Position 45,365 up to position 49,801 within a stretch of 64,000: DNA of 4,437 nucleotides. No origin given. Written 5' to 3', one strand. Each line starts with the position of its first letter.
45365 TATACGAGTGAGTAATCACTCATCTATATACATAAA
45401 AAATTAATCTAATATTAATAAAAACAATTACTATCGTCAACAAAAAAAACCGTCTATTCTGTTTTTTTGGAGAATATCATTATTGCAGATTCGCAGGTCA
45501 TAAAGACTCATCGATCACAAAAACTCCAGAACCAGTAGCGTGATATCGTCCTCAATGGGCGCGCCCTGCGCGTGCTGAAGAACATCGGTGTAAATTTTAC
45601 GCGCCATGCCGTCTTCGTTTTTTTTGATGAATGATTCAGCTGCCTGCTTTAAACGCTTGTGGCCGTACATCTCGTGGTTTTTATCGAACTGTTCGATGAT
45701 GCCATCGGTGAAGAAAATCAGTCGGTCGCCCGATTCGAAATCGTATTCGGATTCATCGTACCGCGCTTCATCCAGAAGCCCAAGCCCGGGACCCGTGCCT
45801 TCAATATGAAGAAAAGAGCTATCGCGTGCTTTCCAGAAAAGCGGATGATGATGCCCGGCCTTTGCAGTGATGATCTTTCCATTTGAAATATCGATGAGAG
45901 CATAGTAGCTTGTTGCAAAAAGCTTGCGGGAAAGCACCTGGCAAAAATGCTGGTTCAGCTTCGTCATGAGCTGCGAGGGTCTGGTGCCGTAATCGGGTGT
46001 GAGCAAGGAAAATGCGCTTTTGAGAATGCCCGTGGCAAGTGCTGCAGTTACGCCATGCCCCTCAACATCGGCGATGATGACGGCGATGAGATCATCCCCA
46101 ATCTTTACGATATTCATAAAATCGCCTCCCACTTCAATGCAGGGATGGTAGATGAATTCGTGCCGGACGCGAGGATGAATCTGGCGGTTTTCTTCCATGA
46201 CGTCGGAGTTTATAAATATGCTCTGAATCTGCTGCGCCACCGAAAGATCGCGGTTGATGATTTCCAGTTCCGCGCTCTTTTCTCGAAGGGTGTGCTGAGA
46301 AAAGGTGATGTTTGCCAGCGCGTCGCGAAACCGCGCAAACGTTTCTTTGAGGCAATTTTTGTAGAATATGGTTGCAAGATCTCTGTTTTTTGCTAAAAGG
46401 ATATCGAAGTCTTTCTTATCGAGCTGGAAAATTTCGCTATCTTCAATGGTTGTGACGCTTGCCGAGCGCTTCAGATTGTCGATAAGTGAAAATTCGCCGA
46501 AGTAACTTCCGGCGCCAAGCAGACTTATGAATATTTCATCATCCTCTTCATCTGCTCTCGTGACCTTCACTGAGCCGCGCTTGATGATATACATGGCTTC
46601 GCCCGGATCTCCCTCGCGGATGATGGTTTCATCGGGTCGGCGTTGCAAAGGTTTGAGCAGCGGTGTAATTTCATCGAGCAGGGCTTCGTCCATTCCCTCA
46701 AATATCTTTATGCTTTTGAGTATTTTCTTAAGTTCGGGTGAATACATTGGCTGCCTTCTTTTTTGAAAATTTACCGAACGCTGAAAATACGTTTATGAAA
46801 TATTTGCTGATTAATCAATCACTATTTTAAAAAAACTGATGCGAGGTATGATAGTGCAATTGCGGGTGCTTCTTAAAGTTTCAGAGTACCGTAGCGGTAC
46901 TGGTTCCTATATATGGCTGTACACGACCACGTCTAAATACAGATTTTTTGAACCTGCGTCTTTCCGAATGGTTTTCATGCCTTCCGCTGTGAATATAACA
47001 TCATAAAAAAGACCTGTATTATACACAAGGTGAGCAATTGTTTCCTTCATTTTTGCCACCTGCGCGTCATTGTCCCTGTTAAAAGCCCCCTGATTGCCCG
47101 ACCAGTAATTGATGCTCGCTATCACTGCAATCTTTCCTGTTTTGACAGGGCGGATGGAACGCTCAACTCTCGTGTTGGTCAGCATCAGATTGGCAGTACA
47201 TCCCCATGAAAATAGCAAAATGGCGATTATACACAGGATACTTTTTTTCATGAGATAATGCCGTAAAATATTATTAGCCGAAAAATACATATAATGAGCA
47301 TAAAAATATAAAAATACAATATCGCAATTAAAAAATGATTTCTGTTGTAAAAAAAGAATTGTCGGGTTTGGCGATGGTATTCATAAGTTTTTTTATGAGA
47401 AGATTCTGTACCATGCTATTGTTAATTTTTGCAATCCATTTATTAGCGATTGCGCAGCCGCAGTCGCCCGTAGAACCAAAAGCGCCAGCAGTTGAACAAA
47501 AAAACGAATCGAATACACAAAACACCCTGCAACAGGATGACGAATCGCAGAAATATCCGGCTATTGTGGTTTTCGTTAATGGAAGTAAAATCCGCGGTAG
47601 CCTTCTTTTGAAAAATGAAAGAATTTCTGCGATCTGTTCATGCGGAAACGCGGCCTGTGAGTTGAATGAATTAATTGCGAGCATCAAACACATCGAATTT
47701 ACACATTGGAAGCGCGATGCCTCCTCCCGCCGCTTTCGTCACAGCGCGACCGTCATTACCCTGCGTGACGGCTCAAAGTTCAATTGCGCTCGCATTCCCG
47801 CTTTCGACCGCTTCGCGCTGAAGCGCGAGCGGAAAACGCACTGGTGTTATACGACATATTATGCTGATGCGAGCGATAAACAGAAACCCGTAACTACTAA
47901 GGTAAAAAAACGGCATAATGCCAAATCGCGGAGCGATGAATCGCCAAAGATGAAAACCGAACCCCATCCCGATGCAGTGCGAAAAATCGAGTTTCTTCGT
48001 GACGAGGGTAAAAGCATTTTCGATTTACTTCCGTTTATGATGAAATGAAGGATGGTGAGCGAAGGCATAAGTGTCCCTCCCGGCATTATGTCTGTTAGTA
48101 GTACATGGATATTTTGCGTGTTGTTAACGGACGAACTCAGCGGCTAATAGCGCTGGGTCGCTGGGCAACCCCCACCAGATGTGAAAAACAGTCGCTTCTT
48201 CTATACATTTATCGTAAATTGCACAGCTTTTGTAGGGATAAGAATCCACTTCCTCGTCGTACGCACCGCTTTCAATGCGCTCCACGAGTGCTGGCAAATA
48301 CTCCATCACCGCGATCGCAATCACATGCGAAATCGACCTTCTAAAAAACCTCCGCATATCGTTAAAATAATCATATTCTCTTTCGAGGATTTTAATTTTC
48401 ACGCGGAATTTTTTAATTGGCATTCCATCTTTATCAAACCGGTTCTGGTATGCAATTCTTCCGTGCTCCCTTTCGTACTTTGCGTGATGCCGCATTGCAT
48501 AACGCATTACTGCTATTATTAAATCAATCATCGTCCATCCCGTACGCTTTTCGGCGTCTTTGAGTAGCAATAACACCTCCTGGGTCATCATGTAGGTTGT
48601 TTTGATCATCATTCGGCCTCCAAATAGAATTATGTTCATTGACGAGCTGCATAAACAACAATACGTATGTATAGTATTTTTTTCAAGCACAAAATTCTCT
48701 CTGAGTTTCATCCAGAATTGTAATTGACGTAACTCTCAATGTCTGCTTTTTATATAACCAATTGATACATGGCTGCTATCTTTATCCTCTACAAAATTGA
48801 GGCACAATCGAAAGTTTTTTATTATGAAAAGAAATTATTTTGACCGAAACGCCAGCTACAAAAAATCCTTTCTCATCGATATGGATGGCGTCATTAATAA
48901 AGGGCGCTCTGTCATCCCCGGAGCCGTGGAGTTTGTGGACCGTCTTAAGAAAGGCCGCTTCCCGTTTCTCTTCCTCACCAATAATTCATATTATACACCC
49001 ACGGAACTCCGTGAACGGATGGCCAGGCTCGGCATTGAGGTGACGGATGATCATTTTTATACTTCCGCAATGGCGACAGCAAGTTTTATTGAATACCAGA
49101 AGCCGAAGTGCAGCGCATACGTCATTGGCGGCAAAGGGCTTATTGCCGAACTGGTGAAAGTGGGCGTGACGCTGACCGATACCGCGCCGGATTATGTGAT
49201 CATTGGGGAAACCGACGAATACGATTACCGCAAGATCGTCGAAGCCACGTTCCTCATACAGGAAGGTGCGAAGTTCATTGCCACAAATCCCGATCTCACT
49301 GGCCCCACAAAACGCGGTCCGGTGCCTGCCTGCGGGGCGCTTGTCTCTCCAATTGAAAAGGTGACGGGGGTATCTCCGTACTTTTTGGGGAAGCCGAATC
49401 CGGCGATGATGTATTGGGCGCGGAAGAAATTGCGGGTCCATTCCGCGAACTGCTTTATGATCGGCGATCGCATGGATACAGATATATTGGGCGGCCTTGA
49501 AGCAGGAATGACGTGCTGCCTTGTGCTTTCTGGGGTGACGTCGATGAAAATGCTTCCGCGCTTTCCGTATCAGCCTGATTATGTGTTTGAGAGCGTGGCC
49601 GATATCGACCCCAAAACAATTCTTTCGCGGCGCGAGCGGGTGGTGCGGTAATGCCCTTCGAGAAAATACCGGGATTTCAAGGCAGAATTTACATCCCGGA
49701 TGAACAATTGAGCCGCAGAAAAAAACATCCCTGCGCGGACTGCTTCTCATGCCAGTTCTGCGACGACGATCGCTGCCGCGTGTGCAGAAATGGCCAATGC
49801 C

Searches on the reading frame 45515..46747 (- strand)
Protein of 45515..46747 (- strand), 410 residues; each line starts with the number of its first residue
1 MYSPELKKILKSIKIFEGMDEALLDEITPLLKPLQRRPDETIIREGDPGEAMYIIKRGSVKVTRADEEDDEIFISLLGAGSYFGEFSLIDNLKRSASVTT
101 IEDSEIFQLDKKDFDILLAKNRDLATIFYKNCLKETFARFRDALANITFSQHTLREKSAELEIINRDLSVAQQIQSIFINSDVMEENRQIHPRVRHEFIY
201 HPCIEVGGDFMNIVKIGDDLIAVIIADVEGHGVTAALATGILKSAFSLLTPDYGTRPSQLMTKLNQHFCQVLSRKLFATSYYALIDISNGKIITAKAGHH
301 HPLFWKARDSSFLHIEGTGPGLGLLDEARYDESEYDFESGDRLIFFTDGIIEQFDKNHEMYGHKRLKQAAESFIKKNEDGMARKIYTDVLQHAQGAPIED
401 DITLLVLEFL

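Call 20: search_protein_families(library=pfam, proteins=[window:45515-46747:-], max_evalue=0.00001)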
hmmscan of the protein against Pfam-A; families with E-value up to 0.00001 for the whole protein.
window:45515-46747:- (410 aa): 2 families
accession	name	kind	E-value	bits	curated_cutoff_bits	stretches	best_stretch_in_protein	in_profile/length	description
PF07228.17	SpoIIE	-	5.3e-46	157.4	25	1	218-409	2-191/192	Stage II sporulation protein E (SpoIIE)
PF00027.35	cNMP_binding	-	6.4e-23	81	27.5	1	37-121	5-89/89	Cyclic nucleotide-binding domain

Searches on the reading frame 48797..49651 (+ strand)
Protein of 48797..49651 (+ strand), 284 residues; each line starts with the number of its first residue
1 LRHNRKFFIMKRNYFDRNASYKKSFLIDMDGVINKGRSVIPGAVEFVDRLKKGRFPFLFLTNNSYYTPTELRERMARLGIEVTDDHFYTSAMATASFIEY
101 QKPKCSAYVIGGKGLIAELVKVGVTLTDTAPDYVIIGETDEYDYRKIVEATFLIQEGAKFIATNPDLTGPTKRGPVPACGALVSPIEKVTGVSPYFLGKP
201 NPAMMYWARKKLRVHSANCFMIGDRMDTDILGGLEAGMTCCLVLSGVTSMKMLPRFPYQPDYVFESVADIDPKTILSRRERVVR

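Call 20: search_protein_families(library=pfam, proteins=[window:48797-49651:+], max_evalue=0.00001)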
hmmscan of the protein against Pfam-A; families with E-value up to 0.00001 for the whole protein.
window:48797-49651:+ (284 aa): 4 families
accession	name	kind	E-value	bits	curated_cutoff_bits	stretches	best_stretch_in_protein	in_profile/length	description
PF13344.12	Hydrolase_6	-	3.4e-26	91.7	27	1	25-124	1-100/101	Haloacid dehalogenase-like hydrolase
PF13242.12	Hydrolase_like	-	2.5e-25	88.6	22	1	197-269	2-74/75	HAD-hyrolase-like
PF00702.32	Hydrolase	-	5.9e-12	46.8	26.4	1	23-237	2-191/191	haloacid dehalogenase-like hydrolase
PF13419.12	HAD_2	-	2.5e-07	31.4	23.8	1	185-243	121-178/178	Haloacid dehalogenase-like hydrolase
